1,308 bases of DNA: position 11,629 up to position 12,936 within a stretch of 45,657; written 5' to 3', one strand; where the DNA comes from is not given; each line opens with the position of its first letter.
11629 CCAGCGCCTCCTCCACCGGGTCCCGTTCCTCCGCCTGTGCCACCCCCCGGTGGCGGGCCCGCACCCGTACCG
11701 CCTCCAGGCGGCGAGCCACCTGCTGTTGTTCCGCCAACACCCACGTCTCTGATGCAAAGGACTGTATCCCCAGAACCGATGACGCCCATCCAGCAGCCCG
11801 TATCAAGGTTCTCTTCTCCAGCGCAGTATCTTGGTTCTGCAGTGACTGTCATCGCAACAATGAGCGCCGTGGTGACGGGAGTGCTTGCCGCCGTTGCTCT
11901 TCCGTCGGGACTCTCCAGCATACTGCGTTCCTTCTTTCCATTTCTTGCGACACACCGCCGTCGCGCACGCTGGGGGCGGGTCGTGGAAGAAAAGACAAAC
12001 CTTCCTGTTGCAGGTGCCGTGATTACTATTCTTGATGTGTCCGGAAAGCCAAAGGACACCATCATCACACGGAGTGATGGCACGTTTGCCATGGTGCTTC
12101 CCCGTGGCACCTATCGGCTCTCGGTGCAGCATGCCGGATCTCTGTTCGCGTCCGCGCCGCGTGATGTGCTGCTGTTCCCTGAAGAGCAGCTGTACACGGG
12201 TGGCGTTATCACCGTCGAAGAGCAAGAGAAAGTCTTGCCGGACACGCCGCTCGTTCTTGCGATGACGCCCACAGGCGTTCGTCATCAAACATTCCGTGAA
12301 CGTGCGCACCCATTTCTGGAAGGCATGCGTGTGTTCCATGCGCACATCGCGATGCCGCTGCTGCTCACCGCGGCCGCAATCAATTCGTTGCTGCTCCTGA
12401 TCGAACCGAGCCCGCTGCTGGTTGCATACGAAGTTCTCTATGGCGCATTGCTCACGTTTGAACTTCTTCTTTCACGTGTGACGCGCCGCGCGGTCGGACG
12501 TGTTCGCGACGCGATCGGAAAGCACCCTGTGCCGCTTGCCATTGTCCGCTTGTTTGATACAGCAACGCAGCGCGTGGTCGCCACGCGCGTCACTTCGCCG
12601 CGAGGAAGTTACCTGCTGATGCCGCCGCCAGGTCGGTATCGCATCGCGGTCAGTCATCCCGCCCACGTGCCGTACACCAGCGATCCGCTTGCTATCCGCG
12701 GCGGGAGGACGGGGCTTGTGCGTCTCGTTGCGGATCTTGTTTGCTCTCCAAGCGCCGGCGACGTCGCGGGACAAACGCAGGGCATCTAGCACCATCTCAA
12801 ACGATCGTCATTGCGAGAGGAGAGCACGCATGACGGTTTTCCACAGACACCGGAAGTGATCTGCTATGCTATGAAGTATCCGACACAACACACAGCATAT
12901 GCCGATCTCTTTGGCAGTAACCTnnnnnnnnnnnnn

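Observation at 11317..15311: Tandem paralogous proline-rich membrane proteins translationally coupled to gatA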

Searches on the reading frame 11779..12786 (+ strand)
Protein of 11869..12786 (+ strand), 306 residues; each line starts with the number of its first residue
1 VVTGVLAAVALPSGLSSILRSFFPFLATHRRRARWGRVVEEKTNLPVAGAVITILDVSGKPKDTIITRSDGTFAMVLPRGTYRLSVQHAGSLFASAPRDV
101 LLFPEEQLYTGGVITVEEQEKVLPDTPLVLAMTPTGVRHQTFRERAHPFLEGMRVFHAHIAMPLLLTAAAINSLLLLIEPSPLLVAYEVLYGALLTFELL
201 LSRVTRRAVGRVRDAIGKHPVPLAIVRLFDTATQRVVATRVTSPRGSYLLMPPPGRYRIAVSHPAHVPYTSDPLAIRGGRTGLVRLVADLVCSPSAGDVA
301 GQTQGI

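Call 11: find_homologous_proteins(query=window:11869-12786:+, max_evalue=0.001)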
Query window:11869-12786:+ (306 aa): 14 proteins with E <= 0.001 among 8000 candidates.
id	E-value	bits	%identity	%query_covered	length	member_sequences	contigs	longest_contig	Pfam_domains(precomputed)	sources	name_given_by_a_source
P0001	1.4e-192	656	100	100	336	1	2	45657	PF13715.13,PF13620.13,PF17210.10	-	-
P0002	2.0e-107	377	60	94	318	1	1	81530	PF13620.13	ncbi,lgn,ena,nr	ncbi:MAG: Fibronectin type III protein [Parcubacteria group bacterium Gr01-1014_38]|nr:MAG: Fibronec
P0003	1.4e-105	371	61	96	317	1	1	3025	PF13620.13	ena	-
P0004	1.0e-103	365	57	99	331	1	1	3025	PF07210.19,PF13620.13,PF22904.4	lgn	-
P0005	6.5e-100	352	59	95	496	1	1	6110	PF13715.13,PF07210.19,PF13620.13,PF22904.4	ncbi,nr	ncbi:MAG: carboxypeptidase-like regulatory domain-containing protein [bacterium]|nr:carboxypeptidase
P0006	1.7e-95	338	71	71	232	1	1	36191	PF13620.13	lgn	-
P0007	2.4e-84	301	54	91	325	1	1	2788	PF07210.19,PF13620.13,PF22904.4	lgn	-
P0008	6.0e-81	290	49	99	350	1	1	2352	PF07210.19,PF13620.13,PF22904.4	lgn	-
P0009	5.9e-76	274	49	91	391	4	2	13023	PF07210.19,PF13620.13,PF22904.4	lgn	-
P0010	5.9e-73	264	51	95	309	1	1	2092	PF07210.19,PF13620.13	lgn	-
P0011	5.7e-72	261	50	91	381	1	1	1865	PF13620.13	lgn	-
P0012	2.9e-67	245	47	94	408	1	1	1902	PF13715.13,PF13620.13,PF22904.4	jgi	jgi:hypothetical protein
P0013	6.5e-52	195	40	94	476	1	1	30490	PF07210.19,PF13620.13,PF22904.4,PF17210.10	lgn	-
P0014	3.2e-4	38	27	85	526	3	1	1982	PF13620.13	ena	-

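Call 14: find_encoding_contigs(protein=P0002, flank=10000, max_places=3)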
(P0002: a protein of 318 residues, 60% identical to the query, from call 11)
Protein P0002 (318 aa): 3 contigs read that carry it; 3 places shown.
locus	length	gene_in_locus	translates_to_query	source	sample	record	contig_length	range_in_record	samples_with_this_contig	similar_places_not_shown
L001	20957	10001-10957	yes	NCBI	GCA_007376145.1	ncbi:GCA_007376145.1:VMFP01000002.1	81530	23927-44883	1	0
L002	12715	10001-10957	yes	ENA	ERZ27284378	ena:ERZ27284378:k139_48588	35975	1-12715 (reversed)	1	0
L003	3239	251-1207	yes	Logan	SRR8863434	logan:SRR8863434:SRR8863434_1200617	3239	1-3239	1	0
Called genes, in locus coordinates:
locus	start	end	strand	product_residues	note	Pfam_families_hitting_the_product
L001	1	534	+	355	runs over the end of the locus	PF00437:T2SSE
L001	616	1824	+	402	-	PF28597:T2SSF_N, PF00482:T2SSF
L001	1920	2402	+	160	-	PF07963:N_methyl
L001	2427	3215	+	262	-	PF06750:A24_N_bact, PF01478:Peptidase_A24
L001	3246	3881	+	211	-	-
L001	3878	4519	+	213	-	-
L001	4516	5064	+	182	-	PF07963:N_methyl (weak)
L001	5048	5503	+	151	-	-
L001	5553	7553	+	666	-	PF22745:Nlig-Ia, PF01653:DNA_ligase_aden, PF03120:OB_DNA_ligase, PF03119:DNA_ligase_ZBD, PF00633:HHH (faint), PF14520:HHH_5 (faint), PF12826:HHH_2, PF00533:BRCT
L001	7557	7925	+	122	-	PF02686:GatC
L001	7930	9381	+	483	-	PF01425:Amidase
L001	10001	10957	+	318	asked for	PF13620:CarboxypepD_reg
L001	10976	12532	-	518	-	PF01676:Metalloenzyme, PF06415:iPGM_N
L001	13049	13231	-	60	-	-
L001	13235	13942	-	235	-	-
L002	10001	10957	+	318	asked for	PF13620:CarboxypepD_reg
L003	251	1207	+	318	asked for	PF13620:CarboxypepD_reg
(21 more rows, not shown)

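Call 16: find_encoding_contigs(protein=P0013, flank=10000, max_places=2)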
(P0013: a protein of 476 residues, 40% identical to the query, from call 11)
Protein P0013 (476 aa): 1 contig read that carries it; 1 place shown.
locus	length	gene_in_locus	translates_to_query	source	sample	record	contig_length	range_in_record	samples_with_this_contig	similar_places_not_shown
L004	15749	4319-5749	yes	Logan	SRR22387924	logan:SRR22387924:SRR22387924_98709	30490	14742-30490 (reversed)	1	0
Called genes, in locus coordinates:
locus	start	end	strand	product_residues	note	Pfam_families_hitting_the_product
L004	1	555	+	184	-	?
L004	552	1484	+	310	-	PF02719:Polysacc_synt_2 (weak), PF04321:RmlD_sub_bind, PF01073:3Beta_HSD (faint), PF01370:Epimerase, PF16363:GDP_Man_Dehyd, PF07993:NAD_binding_4 (weak)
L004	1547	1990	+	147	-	PF01371:Trp_repressor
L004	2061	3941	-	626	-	-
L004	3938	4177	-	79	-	-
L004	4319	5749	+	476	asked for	PF17210:SdrD_B (faint), PF07210:DUF1416 (faint), PF13620:CarboxypepD_reg, PF22904:NOMO1-like_2nd (faint), PF13620:CarboxypepD_reg (weak)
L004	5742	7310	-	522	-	PF01676:Metalloenzyme, PF06415:iPGM_N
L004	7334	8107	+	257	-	PF13489:Methyltransf_23, PF03848:TehB (faint), PF08241:Methyltransf_11, PF08242:Methyltransf_12, PF13649:Methyltransf_25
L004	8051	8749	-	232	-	PF00702:Hydrolase, PF13419:HAD_2, PF13242:Hydrolase_like (weak)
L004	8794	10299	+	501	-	PF03102:NeuB, PF07883:Cupin_2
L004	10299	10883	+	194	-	PF00929:RNase_T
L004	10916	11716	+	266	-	PF02348:CTP_transf_3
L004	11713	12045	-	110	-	-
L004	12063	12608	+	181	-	PF01863:YgjP-like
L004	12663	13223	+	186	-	PF08207:EFP_N (weak), PF01132:EFP, PF09285:Elong-fact-P_C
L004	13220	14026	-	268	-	PF06182:ABC2_membrane_6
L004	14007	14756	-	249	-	PF06182:ABC2_membrane_6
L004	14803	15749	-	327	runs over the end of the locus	PF00005:ABC_tran, PF13304:AAA_21 (weak)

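Call 17: find_encoding_contigs(protein=P0006, flank=10000, max_places=2)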
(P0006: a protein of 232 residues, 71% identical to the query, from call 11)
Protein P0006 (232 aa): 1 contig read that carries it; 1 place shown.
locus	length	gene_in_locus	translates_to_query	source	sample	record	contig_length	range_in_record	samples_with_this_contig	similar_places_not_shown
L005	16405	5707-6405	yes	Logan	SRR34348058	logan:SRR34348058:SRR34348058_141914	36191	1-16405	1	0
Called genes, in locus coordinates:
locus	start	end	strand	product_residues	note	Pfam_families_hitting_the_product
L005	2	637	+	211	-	?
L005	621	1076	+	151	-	PF14341:PilX_N (faint)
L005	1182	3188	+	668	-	PF22745:Nlig-Ia, PF01653:DNA_ligase_aden, PF03120:OB_DNA_ligase, PF03119:DNA_ligase_ZBD, PF00633:HHH (faint), PF14520:HHH_5 (weak), PF12826:HHH_2, PF00533:BRCT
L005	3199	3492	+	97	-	PF02686:GatC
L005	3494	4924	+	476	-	PF01425:Amidase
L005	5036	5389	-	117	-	-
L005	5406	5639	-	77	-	-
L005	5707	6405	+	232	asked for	PF13620:CarboxypepD_reg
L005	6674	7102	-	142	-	-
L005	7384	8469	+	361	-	PF13620:CarboxypepD_reg, PF13715:CarbopepD_reg_2 (faint), PF22904:NOMO1-like_2nd (faint), PF13620:CarboxypepD_reg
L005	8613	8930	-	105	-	-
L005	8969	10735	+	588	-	PF07210:DUF1416 (faint), PF13620:CarboxypepD_reg, PF22904:NOMO1-like_2nd (faint), PF13620:CarboxypepD_reg (weak)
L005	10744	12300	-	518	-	PF01676:Metalloenzyme, PF06415:iPGM_N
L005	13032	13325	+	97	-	-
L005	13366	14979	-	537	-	-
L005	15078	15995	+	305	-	PF04015:DUF362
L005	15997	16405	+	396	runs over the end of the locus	-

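Call 24: search_solved_structures(query=A1, max_evalue=1, show_alignments=2)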
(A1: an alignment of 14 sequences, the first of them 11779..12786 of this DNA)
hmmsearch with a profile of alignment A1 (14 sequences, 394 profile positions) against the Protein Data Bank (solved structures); distinct sequences matched with E-value up to 1: 6.
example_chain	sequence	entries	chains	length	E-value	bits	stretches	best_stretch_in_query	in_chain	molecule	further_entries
9c7v_B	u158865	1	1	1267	6.3e-06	28.9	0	132-196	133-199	BOS complex subunit NOMO2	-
10ps_A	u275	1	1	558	9.3e-05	25.1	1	142-186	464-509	Serine-aspartate repeat-containing protein D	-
1h8l_A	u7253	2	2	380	0.019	17.5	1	116-192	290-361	CARBOXYPEPTIDASE GP180 RESIDUES 503-882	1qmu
5aq0_A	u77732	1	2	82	0.022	17.3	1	334-376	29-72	CARBOXYPEPTIDASE D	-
9j6z_A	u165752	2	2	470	0.34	13.3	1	335-381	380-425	Carboxypeptidase D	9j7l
1uwy_A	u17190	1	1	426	0.88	12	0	326-367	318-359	CARBOXYPEPTIDASE M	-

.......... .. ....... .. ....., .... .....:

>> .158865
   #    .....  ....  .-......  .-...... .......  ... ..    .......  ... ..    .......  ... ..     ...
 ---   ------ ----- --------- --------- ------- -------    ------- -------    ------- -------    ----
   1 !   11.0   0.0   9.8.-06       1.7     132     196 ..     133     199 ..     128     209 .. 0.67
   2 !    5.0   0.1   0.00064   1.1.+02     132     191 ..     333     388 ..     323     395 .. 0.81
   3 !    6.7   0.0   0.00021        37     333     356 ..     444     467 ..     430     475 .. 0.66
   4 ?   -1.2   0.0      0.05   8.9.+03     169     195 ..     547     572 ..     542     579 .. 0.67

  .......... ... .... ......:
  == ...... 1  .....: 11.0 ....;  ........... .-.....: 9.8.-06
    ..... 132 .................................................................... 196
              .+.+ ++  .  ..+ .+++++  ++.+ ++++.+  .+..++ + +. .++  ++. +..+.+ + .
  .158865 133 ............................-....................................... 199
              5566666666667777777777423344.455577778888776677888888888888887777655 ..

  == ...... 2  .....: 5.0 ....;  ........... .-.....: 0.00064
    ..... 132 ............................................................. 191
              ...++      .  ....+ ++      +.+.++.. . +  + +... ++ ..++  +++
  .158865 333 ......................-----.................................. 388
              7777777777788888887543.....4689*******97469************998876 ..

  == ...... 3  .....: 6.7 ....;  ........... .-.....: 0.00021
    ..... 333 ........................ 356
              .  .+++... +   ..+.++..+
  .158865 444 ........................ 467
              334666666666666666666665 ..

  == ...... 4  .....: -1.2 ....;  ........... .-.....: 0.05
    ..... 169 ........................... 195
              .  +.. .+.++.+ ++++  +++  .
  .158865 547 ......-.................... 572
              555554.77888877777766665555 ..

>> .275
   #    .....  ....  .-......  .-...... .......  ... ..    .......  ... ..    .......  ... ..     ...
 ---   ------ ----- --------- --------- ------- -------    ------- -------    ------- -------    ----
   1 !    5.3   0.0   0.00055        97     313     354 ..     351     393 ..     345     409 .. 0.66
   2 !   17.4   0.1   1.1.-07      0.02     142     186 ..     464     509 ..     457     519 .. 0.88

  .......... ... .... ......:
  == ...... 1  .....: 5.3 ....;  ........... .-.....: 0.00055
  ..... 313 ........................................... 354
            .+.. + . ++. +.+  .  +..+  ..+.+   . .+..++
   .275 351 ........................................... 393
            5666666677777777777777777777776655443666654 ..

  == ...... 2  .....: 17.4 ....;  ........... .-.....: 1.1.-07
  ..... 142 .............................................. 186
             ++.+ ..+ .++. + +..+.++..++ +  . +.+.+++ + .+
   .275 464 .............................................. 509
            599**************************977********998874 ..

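Call 26: find_encoding_contigs(protein=P0009, flank=8000, max_places=2)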
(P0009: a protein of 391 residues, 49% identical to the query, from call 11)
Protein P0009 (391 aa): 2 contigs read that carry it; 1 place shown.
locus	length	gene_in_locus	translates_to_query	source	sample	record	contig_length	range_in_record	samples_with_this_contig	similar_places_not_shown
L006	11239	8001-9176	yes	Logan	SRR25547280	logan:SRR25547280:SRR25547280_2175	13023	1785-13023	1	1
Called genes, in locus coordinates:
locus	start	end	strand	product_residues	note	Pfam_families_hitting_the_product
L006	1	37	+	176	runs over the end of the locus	PF07963:N_methyl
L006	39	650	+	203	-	-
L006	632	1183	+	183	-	-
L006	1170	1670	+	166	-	-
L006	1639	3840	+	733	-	PF22745:Nlig-Ia, PF01653:DNA_ligase_aden, PF03120:OB_DNA_ligase, PF03119:DNA_ligase_ZBD (weak), PF14520:HHH_5 (weak), PF12826:HHH_2, PF14520:HHH_5 (weak), PF00533:BRCT, +1 more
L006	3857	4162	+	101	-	PF02686:GatC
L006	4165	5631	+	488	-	PF01425:Amidase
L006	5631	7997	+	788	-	PF09594:GT87 (weak)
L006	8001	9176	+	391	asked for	PF07210:DUF1416 (faint), PF13620:CarboxypepD_reg, PF22904:NOMO1-like_2nd (faint), PF13620:CarboxypepD_reg (weak)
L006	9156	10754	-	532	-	PF01676:Metalloenzyme, PF06415:iPGM_N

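Call 27: find_encoding_contigs(protein=P0005, flank=6000, max_places=2)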
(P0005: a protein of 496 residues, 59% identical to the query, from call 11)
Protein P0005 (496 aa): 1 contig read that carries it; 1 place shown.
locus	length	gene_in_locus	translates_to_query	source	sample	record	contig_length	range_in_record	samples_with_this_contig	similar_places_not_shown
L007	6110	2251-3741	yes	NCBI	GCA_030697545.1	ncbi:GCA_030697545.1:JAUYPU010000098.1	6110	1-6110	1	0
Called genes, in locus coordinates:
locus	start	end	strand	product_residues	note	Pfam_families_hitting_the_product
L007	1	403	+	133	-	PF12826:HHH_2 (weak), PF00533:BRCT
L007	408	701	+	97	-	PF02686:GatC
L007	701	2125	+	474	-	PF01425:Amidase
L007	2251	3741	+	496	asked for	PF07210:DUF1416 (faint), PF13620:CarboxypepD_reg, PF13715:CarbopepD_reg_2 (faint), PF22904:NOMO1-like_2nd (faint), PF13620:CarboxypepD_reg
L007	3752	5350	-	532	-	PF01676:Metalloenzyme, PF06415:iPGM_N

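Call 31: predict_structure(alignment_id=A1)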
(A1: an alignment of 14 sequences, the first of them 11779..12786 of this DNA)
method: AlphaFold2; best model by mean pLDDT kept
length: 336 residues; sequences in the alignment: 14
mean_pLDDT: 77.8   pTM: 0.58
mean pLDDT of the five models: 77.8, 73.2, 73.1, 72.4, 72.3
residues with pLDDT >= 90: 80; 70-90: 159; 50-70: 75; < 50: 22
segments of 3 or more residues with pLDDT < 50: 6-13, 57-61, 328-336
pLDDT, mean of each block of 10 residues (from residue 1): 50 55 67 63 58 51 75 88 93 89 85 92 89 85 80 70 78 71 75 82 90 88 82 76 93 89 83 88 89 90 80 82 64 37
secondary structure, 60 per line:
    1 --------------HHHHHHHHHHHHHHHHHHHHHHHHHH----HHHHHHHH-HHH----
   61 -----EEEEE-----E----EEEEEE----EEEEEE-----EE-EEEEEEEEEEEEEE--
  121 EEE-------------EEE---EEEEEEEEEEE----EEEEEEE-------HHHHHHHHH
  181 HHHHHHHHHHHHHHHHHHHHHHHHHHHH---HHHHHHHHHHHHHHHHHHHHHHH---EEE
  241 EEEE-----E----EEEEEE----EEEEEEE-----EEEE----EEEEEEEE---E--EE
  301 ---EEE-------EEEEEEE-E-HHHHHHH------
elements in order: H15-40 H45-52 E66-70 E81-86 E91-96 E105-118 E121-123 E137-139 E143-153 E158-164 H172-208 H212-234 E238-244 E255-260 E265-271 E277-280 E285-292 E304-306 E314-320 H324-330
